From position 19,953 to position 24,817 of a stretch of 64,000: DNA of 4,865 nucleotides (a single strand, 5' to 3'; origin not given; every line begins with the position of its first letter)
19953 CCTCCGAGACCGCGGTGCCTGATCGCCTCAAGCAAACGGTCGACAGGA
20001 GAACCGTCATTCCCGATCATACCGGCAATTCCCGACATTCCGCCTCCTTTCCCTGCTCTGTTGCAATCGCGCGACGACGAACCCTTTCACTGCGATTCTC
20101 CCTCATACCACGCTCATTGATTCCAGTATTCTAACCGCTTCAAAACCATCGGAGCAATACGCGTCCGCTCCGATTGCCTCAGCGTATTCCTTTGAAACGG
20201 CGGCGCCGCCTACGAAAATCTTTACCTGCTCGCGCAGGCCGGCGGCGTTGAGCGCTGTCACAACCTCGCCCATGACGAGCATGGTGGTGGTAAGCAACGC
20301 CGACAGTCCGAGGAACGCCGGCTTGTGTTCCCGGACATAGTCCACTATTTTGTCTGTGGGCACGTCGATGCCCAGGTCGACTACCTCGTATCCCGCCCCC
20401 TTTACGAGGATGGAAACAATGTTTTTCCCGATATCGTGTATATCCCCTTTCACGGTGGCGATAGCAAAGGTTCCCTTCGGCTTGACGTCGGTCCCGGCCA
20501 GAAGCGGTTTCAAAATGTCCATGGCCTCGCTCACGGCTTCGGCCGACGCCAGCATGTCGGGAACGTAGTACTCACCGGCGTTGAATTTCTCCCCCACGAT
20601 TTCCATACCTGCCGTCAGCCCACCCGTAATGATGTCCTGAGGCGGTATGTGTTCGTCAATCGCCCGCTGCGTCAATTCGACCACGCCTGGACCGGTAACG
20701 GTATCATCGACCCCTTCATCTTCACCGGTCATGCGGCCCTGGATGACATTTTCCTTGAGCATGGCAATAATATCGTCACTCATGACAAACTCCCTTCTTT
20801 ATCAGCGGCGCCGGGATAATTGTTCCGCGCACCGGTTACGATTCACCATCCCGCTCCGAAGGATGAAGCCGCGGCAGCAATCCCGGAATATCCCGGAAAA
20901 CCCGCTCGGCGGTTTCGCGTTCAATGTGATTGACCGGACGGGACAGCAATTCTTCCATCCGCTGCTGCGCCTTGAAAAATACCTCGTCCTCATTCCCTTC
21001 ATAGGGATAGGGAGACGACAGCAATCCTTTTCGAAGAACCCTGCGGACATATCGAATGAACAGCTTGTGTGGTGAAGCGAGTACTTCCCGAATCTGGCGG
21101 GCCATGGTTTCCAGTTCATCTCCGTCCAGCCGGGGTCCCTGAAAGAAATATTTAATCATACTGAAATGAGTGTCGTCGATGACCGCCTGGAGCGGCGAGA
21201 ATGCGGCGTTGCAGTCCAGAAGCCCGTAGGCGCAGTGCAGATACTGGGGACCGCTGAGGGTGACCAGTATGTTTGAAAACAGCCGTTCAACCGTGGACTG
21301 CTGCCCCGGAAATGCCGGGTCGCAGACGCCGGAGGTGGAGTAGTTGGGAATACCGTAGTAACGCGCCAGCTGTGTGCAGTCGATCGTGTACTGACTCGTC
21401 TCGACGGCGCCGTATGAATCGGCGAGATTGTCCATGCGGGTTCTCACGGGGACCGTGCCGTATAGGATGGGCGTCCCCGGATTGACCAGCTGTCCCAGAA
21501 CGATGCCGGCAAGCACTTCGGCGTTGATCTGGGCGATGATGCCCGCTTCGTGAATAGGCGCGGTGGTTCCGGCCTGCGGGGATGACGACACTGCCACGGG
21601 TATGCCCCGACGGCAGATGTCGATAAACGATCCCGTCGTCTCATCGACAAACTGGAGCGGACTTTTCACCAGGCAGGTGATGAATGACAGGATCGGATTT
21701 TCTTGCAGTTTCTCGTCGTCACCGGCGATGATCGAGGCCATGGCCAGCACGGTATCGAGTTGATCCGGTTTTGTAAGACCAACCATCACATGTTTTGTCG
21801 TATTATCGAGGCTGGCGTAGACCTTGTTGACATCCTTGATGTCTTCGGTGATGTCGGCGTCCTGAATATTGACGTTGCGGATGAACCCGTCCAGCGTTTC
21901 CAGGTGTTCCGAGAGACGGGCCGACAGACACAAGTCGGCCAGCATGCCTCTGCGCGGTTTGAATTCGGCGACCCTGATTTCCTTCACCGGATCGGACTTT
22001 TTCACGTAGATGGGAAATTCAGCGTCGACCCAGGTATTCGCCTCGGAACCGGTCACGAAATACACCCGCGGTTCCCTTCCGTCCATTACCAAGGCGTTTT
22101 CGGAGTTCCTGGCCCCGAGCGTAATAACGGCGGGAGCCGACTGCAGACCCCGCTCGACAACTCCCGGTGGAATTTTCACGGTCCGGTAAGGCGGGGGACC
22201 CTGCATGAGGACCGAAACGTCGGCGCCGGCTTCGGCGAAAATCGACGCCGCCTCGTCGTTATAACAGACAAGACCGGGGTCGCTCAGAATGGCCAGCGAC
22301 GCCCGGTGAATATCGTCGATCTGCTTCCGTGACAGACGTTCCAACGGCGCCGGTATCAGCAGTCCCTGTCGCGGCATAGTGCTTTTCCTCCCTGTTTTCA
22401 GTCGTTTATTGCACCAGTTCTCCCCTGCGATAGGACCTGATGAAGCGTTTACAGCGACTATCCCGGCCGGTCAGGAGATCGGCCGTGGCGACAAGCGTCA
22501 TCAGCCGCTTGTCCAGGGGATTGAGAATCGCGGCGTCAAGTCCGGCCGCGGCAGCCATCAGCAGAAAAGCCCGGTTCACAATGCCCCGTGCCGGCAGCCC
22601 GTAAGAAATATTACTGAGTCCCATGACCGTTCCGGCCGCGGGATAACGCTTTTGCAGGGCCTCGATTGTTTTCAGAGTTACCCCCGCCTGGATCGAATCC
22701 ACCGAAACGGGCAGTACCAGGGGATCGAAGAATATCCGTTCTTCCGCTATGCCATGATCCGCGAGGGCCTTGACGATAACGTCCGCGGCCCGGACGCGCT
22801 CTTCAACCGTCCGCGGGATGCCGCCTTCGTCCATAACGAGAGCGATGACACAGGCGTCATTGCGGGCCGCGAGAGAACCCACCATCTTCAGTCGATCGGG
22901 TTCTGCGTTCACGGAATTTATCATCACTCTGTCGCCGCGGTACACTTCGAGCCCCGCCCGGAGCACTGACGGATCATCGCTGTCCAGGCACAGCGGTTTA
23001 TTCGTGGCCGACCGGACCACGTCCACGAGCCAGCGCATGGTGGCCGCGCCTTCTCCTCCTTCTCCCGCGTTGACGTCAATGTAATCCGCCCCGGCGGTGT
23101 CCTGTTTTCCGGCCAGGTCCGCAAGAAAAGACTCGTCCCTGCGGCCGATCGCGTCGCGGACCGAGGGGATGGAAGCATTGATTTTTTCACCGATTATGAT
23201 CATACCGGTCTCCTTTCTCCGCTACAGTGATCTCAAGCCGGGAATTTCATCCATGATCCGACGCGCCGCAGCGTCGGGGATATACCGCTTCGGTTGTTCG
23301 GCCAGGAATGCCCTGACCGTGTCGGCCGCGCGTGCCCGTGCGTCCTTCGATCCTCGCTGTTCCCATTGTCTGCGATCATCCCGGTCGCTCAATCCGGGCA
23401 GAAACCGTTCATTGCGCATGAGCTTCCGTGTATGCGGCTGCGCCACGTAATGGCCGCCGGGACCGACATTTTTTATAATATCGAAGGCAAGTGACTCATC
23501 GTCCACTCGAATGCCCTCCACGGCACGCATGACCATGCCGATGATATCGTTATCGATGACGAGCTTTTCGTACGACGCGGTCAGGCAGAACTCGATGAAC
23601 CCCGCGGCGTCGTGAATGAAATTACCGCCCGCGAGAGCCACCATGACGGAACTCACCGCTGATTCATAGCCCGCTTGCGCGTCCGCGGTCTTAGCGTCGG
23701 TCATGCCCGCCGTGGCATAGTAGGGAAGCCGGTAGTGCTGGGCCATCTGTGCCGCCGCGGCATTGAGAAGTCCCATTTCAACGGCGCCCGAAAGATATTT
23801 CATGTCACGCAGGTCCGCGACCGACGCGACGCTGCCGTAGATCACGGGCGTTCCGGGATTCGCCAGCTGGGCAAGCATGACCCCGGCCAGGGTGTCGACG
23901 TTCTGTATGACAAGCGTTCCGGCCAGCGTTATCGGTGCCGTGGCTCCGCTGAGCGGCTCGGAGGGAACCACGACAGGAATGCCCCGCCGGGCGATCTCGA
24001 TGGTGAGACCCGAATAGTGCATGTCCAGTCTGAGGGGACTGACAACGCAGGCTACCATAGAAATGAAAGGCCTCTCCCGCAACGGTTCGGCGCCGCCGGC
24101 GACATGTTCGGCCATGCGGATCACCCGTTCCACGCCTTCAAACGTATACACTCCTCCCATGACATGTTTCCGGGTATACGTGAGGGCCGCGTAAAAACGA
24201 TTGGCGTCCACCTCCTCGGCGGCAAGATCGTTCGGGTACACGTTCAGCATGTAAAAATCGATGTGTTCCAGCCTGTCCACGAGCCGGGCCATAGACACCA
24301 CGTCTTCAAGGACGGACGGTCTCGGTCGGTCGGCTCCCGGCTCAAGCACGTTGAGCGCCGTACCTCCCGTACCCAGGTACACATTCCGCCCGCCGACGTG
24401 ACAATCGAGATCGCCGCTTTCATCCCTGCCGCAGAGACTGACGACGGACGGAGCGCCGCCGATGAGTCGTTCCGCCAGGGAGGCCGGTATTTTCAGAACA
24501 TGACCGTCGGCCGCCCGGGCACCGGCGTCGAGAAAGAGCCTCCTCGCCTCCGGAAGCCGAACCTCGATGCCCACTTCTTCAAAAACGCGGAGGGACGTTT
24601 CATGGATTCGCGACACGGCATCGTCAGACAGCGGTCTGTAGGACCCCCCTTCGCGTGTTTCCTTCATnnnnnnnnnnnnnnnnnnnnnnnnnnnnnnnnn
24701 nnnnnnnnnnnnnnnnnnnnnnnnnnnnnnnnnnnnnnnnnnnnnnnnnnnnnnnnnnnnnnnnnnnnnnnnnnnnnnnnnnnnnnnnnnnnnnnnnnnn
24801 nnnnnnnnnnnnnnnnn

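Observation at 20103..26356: Corrinoid methyltransferase operon with two diverged non-pyrrolysine MttB paralogs, one corrinoid protein, a methyl-THF methyltransferase and MetF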

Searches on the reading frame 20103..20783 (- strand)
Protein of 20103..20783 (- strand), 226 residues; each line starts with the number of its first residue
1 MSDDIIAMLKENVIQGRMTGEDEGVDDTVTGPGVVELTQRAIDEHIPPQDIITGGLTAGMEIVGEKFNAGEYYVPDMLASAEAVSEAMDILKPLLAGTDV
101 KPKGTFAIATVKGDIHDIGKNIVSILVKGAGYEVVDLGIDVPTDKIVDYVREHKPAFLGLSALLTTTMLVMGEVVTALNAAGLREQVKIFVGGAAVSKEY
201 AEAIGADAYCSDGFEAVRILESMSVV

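Call 3: search_protein_families(library=pfam, proteins=[window:20103-20783:-])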
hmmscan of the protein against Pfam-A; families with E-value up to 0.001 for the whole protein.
window:20103-20783:- (226 aa): 2 families
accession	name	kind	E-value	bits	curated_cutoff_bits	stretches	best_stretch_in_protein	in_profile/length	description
PF02310.24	B12-binding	-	6.6e-27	94.2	32.1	1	105-216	2-116/121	B12 binding domain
PF02607.22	B12-binding_2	-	1.3e-18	67.4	23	1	33-92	16-74/74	B12 binding domain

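Call 4: search_protein_families(library=ncbifam, proteins=[window:20103-20783:-])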
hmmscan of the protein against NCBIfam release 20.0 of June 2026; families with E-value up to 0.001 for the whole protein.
window:20103-20783:- (226 aa): 15 families
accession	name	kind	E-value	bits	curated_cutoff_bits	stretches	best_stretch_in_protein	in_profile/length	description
NF047996.1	corrin_MtgC_2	exception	3.3e-61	206.5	370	1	34-222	20-208/212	glycine betaine-specific corrinoid protein MtgC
TIGR02370.1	pyl_corrinoid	subfamily_domain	3.6e-58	196.2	215.3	1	33-215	13-196/197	methyltransferase cognate corrinoid protein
NF041607.1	dimeth_corrin_MtbC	equivalog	2.6e-48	164.2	350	1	34-218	13-197/203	dimethylamine corrinoid protein MtbC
NF047995.1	corrinoid_MtgC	exception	8e-48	162.8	310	1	34-222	20-211/215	glycine betaine-specific corrinoid protein MtgC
TIGR02082.1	metH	equivalog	7.8e-44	149.6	1010.85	1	34-210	662-838/1182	methionine synthase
NF040669.1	MtaC2_Meth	equivalog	2e-41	142.1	450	1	35-222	59-244/267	methanol--corrinoid protein MtaC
NF040655.1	MtaC_Meth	equivalog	5e-39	133.9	420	1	34-222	51-236/253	methanol--corrinoid protein MtaC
NF007024.0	PRK09490.1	equivalog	4.2e-36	124.2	1497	1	38-201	681-847/1234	methionine synthase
NF002612.0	PRK02261.1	equivalog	2e-08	33.9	110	1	105-203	5-103/148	methylaspartate mutase subunit S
NF052513.1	TransRegCarH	equivalog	5.1e-07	29.2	400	1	46-207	110-262/274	HTH-type transcriptional repressor CarH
TIGR00640.1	acid_CoA_mut_C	subfamily_domain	2.1e-06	27.7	57.45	1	108-202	7-100/132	methylmalonyl-CoA mutase C-terminal domain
NF052385.1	Lys_5_6_beta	equivalog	3.8e-06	26.8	280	1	97-214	110-224/241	lysine 5,6-aminomutase subunit beta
TIGR01501.1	MthylAspMutase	equivalog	1.1e-05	25.2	135.8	1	104-196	2-93/134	methylaspartate mutase subunit S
NF040743.1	ornith_mutase_E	equivalog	2.1e-05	22.7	800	1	107-214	599-713/730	D-ornithine 4,5-aminomutase subunit OraE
NF006944.0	PRK09426.1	equivalog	0.00041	18.4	876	1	79-202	567-687/721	methylmalonyl-CoA mutase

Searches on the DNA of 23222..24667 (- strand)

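Call 72: search_rna_families(source=window, start=23400, end=23900, threshold=gathering, show_alignments=1)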
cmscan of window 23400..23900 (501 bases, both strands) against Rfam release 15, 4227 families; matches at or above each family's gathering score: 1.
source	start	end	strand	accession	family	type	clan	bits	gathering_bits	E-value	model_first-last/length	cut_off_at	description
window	23605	23704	-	RF02510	PYLIS_3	Cis-reg;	-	47.9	38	7.4e-09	1-100/100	no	Pyrrolysine insertion sequence mttB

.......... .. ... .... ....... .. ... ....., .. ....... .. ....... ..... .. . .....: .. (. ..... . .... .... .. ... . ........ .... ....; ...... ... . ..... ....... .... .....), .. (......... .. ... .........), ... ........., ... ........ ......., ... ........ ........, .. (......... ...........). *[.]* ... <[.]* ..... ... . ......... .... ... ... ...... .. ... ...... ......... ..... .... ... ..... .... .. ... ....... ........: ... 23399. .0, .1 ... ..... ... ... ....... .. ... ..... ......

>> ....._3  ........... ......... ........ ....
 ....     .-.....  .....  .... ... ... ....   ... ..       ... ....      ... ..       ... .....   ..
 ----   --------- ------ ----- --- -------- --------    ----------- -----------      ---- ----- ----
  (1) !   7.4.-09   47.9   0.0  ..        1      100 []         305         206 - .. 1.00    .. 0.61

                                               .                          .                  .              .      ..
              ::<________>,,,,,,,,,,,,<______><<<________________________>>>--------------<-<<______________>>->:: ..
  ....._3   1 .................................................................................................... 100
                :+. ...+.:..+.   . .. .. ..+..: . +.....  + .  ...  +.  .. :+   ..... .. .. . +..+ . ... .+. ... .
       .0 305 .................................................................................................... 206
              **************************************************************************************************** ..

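Call 73: search_rna_families(sources=[L005, L006, L007, L013, L020, L061, L042], threshold=gathering)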
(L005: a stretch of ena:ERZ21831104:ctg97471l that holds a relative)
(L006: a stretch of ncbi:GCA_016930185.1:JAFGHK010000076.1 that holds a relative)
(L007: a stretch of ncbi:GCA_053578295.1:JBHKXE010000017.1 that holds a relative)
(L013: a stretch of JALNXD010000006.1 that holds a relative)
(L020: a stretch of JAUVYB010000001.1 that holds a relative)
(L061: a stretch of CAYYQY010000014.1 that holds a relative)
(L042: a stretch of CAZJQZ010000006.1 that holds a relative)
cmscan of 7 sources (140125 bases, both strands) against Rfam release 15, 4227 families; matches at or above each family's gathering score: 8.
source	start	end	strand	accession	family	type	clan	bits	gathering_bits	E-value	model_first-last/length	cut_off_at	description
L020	13789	13862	-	RF00005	tRNA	Gene; tRNA;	CL00001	63.9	29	3.2e-11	1-71/71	no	tRNA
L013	8672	8771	+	RF02510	PYLIS_3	Cis-reg;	-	62.9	38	3.9e-10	1-100/100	no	Pyrrolysine insertion sequence mttB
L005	9964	10063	+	RF02510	PYLIS_3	Cis-reg;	-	55.6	38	2.5e-08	1-100/100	no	Pyrrolysine insertion sequence mttB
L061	7823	7922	+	RF02510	PYLIS_3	Cis-reg;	-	53.6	38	7.8e-08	1-100/100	no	Pyrrolysine insertion sequence mttB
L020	8754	8853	+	RF02510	PYLIS_3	Cis-reg;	-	52.7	38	1.3e-07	1-100/100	no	Pyrrolysine insertion sequence mttB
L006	6367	6469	+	RF02510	PYLIS_3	Cis-reg;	-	48.4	38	1.6e-06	1-100/100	no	Pyrrolysine insertion sequence mttB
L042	6401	6500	+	RF02510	PYLIS_3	Cis-reg;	-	42.8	38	3.7e-05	1-100/100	no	Pyrrolysine insertion sequence mttB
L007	7667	7766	+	RF02510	PYLIS_3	Cis-reg;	-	41.5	38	7.9e-05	1-100/100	no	Pyrrolysine insertion sequence mttB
